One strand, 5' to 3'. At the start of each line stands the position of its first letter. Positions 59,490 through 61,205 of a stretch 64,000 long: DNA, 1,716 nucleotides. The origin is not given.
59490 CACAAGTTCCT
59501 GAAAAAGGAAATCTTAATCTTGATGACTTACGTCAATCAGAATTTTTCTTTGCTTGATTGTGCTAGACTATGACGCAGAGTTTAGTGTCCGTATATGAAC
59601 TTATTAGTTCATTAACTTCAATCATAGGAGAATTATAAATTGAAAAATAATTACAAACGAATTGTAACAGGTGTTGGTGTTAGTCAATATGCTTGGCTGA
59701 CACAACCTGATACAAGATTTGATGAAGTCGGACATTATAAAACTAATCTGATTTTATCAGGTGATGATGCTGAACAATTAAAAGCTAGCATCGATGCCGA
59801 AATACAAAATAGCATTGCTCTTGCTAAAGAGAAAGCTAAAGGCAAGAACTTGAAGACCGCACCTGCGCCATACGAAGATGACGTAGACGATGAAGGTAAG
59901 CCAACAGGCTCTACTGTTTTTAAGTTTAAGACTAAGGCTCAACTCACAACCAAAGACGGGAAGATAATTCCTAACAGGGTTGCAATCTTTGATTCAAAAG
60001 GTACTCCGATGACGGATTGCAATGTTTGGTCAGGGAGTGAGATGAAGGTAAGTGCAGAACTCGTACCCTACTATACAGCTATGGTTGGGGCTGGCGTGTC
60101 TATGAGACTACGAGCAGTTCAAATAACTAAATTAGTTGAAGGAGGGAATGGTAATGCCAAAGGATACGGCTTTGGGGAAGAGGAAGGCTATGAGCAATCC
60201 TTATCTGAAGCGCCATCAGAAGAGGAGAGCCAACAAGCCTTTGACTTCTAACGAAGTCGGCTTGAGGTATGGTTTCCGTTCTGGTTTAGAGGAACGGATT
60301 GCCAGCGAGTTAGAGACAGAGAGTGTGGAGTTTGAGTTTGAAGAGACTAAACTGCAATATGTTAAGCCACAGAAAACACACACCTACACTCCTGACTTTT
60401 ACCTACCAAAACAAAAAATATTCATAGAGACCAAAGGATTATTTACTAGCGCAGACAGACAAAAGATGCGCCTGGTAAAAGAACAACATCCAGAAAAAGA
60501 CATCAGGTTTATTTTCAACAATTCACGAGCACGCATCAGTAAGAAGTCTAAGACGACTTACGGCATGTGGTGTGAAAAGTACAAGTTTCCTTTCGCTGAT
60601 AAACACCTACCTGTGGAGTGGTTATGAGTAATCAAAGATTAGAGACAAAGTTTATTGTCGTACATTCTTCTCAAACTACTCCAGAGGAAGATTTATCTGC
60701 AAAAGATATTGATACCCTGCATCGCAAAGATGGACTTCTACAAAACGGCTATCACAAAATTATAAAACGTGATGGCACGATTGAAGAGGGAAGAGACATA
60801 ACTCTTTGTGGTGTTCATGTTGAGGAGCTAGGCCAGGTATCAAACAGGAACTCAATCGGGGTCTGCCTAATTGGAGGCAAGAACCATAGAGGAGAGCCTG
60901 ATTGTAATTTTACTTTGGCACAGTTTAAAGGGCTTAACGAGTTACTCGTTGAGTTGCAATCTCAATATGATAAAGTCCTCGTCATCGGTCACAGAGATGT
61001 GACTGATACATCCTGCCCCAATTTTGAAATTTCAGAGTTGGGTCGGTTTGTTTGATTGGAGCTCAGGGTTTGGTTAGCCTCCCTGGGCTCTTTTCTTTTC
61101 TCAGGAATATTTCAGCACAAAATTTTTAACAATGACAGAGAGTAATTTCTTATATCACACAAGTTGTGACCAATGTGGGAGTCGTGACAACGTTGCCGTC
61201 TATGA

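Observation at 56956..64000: T7-like prophage junction at a truncated tRNA-Thr in a streamlined proteorhodopsin-bearing alphaproteobacterial genome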

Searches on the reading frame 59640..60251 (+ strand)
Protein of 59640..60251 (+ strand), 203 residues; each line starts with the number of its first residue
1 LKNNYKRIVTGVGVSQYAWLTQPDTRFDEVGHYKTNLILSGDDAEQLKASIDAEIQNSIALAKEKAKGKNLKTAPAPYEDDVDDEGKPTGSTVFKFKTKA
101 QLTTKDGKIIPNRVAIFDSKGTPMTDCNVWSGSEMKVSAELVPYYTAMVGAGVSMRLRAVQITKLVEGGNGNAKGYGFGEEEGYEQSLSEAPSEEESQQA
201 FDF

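Call 9: search_protein_families(library=pfam, proteins=[window:59640-60251:+])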
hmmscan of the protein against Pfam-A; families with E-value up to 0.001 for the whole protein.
window:59640-60251:+ (203 aa): 2 families
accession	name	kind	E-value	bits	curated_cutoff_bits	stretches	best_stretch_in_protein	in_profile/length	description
PF21265.3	SBB_T7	-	9e-14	51.8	27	1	14-165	4-169/169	Single-stranded DNA-binding protein, Bacteriophage T7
PF10991.15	Enc34_ssDNA-bd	-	2.2e-07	31.2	26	1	8-164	3-151/176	Enterobacter phage Enc34, ssDNA-binding protein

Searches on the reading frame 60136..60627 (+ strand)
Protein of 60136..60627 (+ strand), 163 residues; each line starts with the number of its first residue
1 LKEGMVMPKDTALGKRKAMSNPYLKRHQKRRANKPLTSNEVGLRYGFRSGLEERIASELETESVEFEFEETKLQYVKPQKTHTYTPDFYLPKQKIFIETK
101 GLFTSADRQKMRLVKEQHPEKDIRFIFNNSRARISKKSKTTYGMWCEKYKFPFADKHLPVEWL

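Call 9: search_protein_families(library=pfam, proteins=[window:60136-60627:+])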
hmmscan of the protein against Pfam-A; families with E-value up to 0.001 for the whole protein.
window:60136-60627:+ (163 aa): 1 family
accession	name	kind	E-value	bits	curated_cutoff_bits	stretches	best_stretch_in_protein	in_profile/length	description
PF05367.17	Phage_endo_I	-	2.4e-49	167.3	29.1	1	45-163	13-130/149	Phage endonuclease I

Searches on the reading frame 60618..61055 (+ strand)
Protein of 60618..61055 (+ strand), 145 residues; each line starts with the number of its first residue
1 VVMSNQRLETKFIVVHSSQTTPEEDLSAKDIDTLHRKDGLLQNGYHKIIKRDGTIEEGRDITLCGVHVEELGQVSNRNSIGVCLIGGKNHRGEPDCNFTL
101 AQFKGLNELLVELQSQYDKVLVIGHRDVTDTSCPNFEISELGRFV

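Call 9: search_protein_families(library=pfam, proteins=[window:60618-61055:+])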
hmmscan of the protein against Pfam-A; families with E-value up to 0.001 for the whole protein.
window:60618-61055:+ (145 aa): 1 family
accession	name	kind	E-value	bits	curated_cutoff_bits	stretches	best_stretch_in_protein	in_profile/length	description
PF01510.30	Amidase_2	-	2.9e-13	50.7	26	1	9-135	4-130/131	N-acetylmuramoyl-L-alanine amidase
